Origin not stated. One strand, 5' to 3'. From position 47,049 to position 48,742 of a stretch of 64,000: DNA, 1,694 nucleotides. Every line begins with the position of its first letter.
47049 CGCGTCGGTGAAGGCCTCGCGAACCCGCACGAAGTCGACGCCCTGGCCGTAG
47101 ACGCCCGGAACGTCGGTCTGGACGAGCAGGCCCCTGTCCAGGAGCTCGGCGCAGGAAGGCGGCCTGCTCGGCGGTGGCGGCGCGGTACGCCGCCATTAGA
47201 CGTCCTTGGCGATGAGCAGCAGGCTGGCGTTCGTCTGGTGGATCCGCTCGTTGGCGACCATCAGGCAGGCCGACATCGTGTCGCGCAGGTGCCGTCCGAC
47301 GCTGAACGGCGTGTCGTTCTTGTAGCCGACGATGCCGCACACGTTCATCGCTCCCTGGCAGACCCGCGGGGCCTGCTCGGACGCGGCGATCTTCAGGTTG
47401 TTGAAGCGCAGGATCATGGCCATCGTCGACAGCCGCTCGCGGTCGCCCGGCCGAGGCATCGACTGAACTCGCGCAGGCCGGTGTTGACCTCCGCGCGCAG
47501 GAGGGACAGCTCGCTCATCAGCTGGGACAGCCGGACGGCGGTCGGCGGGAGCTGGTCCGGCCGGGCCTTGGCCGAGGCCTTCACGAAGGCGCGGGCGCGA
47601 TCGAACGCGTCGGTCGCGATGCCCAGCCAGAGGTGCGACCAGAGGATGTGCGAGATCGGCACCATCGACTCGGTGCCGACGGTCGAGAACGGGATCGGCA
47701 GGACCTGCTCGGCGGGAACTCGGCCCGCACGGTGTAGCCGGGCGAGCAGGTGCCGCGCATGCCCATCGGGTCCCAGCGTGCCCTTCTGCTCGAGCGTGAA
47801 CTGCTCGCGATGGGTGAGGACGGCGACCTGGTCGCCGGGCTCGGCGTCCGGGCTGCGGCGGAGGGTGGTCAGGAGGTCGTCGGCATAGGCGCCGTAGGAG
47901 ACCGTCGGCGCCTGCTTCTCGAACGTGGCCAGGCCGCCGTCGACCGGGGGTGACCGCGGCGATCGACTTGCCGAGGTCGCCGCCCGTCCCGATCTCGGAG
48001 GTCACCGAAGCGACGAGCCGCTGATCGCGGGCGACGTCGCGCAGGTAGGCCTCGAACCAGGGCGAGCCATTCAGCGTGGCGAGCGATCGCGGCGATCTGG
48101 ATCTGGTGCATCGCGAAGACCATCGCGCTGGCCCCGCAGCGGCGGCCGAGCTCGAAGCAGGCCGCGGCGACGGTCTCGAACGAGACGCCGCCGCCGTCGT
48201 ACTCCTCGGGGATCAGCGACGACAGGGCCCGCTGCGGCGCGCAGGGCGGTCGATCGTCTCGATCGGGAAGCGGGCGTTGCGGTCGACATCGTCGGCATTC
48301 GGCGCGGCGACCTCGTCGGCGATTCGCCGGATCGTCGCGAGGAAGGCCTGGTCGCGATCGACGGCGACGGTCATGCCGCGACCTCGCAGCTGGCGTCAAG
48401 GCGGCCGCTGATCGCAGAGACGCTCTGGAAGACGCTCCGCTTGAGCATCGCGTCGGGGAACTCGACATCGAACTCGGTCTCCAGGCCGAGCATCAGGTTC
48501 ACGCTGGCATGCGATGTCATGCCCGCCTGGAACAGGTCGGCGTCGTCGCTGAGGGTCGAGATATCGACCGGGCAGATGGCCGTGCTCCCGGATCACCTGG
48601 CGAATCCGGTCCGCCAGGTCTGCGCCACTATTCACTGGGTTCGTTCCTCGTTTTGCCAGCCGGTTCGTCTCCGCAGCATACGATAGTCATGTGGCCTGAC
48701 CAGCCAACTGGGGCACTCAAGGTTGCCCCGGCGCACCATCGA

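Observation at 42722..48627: Five consecutive genes (GH2, DUF1839, aa:CP ligase, ACP, ACAD) are each broken by frameshifts while the flanking ~55 kb is essentially intact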

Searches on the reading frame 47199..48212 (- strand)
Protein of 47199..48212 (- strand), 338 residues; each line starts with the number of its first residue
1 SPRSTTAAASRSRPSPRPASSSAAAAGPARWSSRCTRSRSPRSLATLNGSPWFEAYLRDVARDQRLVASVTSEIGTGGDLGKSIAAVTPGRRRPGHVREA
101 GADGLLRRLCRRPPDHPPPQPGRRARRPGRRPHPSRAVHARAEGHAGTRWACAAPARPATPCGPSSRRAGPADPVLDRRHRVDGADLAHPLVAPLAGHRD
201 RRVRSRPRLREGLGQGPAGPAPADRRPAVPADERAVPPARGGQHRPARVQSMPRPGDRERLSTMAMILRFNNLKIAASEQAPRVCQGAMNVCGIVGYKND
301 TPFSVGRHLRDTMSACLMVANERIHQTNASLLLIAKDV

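Call 7: search_protein_families(library=pfam, max_evalue=0.01, proteins=[window:47199-48212:-])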
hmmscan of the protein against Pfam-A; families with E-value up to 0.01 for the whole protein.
window:47199-48212:- (338 aa): 1 family
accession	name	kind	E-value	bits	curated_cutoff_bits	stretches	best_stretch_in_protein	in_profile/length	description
PF00441.29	Acyl-CoA_dh_1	-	0.0066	17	22.4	0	271-314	89-130/150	Acyl-CoA dehydrogenase, C-terminal domain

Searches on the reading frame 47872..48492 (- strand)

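Call 6: search_protein_families(library=pfam, max_evalue=0.01, proteins=[window:47872-48492:-])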
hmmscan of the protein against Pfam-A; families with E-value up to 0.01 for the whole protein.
window:47872-48492:- (207 aa): 1 family
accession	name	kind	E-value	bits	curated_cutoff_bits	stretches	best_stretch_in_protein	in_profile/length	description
PF02771.21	Acyl-CoA_dh_N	-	2.7e-05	25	22.9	1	92-139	48-96/113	Acyl-CoA dehydrogenase, N-terminal domain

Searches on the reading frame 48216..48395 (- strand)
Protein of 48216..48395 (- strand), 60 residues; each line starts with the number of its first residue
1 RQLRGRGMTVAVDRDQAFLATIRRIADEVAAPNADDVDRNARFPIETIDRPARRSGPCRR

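Call 7: search_protein_families(library=pfam, max_evalue=0.01, proteins=[window:48216-48395:-])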
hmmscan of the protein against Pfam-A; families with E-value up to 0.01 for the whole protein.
window:48216-48395:- (60 aa): 1 family
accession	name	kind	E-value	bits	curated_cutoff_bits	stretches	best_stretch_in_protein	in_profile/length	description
PF02771.21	Acyl-CoA_dh_N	-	0.00066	20.5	22.9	1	15-50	4-39/113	Acyl-CoA dehydrogenase, N-terminal domain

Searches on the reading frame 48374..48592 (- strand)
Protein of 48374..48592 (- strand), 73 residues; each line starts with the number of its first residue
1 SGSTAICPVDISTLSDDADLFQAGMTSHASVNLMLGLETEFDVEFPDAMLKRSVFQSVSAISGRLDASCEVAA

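Call 6: search_protein_families(library=pfam, max_evalue=0.01, proteins=[window:48374-48592:-])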
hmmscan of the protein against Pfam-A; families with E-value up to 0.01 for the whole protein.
window:48374-48592:- (73 aa): 1 family
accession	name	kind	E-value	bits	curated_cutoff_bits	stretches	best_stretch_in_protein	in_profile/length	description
PF00550.31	PP-binding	-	1.1e-06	29.2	20.8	1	6-62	10-64/67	Phosphopantetheine attachment site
